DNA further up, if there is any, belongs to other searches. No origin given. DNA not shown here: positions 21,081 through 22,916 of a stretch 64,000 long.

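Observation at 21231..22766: McrB-type AAA+ NTPase whose DNA-binding domain is replaced by two transmembrane helices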

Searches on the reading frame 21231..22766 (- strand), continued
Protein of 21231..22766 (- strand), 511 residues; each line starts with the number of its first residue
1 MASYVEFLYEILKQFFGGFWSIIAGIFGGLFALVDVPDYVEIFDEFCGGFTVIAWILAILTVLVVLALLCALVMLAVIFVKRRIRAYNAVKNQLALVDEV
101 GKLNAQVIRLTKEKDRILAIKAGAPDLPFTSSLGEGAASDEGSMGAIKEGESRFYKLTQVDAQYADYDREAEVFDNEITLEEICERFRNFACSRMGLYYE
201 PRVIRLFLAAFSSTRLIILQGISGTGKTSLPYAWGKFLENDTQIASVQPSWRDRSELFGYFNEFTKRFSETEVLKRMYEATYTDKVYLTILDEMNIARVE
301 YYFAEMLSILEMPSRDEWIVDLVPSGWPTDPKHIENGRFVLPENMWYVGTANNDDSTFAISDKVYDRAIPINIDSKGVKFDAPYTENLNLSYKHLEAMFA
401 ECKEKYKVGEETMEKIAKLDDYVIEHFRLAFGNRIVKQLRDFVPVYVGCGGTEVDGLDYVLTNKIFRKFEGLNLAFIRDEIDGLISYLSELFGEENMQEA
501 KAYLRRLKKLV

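Call 52: search_solved_structures(query=A2, max_evalue=10, show_alignments=2)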
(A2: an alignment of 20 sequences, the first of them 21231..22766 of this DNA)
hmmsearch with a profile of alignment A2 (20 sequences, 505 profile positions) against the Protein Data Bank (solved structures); distinct sequences matched with E-value up to 10: 30.
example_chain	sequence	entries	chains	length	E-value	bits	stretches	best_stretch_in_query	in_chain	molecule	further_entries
6hz4_A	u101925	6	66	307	1.1e-05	27.8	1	190-361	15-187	5-methylcytosine-specific restriction enzyme B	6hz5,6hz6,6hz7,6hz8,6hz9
6ut6_A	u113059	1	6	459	2.8e-05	26.5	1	190-361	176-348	5-methylcytosine-specific restriction enzyme B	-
7vsr_A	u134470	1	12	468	2.8e-05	26.5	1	190-361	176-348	5-methylcytosine-specific restriction enzyme B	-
2m0q_A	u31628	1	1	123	0.099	14.8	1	12-117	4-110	Potassium voltage-gated channel subfamily E member 2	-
2fz4_A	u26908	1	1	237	0.2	13.8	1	217-279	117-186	DNA repair protein RAD25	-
1yr6_A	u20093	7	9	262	0.21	13.7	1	207-241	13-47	ATP(GTP)binding protein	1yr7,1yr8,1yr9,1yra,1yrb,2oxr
4xgu_A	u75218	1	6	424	0.3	13.2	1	205-232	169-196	Putative pachytene checkpoint protein 2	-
6lk0_A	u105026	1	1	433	0.35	13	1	205-230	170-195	Pachytene checkpoint protein 2 homolog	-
5wc2_A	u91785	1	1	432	0.35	13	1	205-230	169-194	Pachytene checkpoint protein 2 homolog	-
5vq9_D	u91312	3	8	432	0.35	13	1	205-230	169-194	Pachytene checkpoint protein 2 homolog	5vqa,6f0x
7l9p_A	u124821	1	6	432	0.35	13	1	205-230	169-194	Pachytene checkpoint protein 2 homolog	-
8i1n_A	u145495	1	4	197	0.9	11.7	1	212-236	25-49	Bifunctional 3'-phosphoadenosine 5'-phosphosulfate synthase 2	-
2ax4_A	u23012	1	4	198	0.91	11.6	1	212-236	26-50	Bifunctional 3'-phosphoadenosine 5'-phosphosulfate synthetase 2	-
8i1o_A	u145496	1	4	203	0.94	11.6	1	212-236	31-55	Bifunctional 3'-phosphoadenosine 5'-phosphosulfate synthase 2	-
7we4_A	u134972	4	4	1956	1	11.5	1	24-162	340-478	Sodium channel protein type 10 subunit alpha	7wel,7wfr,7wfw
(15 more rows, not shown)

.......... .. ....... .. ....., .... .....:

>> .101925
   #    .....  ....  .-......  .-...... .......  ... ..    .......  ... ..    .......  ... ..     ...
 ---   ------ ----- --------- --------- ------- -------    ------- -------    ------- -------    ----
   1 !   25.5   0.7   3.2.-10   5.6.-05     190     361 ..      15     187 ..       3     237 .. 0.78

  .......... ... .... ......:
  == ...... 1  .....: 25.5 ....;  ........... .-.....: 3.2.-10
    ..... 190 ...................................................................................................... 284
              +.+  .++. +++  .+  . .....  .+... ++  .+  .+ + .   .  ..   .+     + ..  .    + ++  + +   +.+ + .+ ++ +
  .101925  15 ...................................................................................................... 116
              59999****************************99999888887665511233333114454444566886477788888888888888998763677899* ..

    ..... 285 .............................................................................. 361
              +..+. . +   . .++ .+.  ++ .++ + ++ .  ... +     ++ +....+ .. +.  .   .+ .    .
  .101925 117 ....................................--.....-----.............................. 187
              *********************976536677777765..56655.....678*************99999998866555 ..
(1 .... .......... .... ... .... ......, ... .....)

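Call 63: find_homologous_proteins(query=P0165, max_evalue=1e-10)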
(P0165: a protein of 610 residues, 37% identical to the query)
Query P0165 (610 aa): 4669 proteins with E <= 1e-10 among 8000 candidates; the best 120 are listed.
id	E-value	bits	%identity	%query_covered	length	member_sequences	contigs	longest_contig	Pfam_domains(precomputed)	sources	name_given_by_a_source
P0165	0.0e+0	1326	100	100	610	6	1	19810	-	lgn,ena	-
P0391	8.7e-289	977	72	100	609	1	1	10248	-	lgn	-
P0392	1.8e-288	976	72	100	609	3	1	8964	-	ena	-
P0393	3.0e-288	975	72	100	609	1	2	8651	-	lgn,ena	-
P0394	4.8e-288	975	72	100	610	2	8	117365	-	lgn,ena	-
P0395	1.4e-286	970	71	99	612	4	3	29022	-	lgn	-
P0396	3.7e-282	955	68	100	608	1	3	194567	-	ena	-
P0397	2.7e-281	952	69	100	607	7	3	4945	-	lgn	-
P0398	1.7e-280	950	70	100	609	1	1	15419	-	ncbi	-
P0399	3.2e-279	946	68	100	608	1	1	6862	-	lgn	-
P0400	5.1e-279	945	69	100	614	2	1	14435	-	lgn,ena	-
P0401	8.1e-274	928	66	100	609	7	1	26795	-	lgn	-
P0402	2.3e-271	920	67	100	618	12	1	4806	-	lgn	-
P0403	1.7e-226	772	58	99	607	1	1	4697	-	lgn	-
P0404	2.2e-226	771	58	99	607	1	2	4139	-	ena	-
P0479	1.3e-215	736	55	98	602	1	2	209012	-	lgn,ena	-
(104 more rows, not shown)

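Call 64: find_encoding_contigs(protein=P0396, flank=10000, max_places=1)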
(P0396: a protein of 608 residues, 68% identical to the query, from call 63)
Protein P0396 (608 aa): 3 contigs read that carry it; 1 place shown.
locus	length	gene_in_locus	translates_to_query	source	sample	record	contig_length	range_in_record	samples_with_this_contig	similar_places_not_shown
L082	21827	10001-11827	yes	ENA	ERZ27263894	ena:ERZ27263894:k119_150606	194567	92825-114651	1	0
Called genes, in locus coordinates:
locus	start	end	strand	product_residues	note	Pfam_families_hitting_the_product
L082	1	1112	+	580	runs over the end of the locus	PF00563:EAL (weak)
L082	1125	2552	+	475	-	PF00587:tRNA-synt_2b, PF03129:HGTP_anticodon, PF09180:ProRS-C_1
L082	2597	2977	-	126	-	PF00293:NUDIX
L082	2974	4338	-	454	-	PF01554:MatE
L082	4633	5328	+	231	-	PF07947:YhhN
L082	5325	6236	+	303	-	-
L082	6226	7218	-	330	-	PF00571:CBS, PF01725:Ham1p_like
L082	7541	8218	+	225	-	-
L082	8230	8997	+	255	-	-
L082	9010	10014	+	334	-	-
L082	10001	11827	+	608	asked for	-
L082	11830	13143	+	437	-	-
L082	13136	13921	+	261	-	PF00005:ABC_tran, PF13304:AAA_21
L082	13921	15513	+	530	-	PF09847:12TM_1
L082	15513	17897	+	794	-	-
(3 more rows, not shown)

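Call 65: find_encoding_contigs(protein=P0479, flank=10000, max_places=1)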
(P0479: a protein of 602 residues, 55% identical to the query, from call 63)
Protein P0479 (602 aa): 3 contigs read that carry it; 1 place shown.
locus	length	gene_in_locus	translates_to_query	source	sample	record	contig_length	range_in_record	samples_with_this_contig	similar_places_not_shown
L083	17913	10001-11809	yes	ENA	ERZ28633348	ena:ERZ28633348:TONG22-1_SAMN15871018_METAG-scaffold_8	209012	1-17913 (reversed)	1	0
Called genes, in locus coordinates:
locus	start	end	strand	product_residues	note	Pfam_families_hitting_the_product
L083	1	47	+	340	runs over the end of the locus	PF01212:Beta_elim_lyase, PF00155:Aminotran_1_2, PF00282:Pyridoxal_deC (weak)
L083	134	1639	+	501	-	PF12450:vWF_A, PF00092:VWA, PF13519:VWA_2, PF13768:VWA_3, PF12034:YfbK_C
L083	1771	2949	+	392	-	PF03315:SDH_beta, PF03313:SDH_alpha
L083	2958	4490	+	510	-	PF13396:PLDc_N (weak), PF13091:PLDc_2, PF00614:PLDc (weak), PF13091:PLDc_2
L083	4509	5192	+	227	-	PF08713:DNA_alkylation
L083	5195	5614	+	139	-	PF00571:CBS (weak)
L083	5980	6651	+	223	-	-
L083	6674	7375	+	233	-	-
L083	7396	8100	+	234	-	-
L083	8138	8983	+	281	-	-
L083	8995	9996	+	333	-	-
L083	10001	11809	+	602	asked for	-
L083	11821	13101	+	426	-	-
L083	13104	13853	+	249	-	PF00005:ABC_tran, PF13304:AAA_21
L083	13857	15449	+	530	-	-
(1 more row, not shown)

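Call 68: find_encoding_contigs(protein=P0001, flank=1000, max_places=2)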
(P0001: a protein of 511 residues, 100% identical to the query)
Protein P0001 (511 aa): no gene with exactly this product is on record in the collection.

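Call 75: find_encoding_contigs(protein=P0005, flank=10000, max_places=1)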
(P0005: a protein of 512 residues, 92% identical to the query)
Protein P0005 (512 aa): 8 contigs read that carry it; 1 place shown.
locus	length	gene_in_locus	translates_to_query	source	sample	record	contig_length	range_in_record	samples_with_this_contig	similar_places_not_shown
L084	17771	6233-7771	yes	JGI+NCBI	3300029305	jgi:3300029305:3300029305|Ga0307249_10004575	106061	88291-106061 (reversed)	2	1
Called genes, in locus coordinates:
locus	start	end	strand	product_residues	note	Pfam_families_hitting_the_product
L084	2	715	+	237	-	?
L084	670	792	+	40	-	-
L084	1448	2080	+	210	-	-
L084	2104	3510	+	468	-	PF01966:HD, PF13487:HD_5, PF00563:EAL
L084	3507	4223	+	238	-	-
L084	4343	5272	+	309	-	-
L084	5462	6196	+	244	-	-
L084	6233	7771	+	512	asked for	-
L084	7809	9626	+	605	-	-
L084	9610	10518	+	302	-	-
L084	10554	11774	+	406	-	-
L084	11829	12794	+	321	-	-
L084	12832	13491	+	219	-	-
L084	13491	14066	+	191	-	-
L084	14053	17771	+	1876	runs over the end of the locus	PF13306:LRR_5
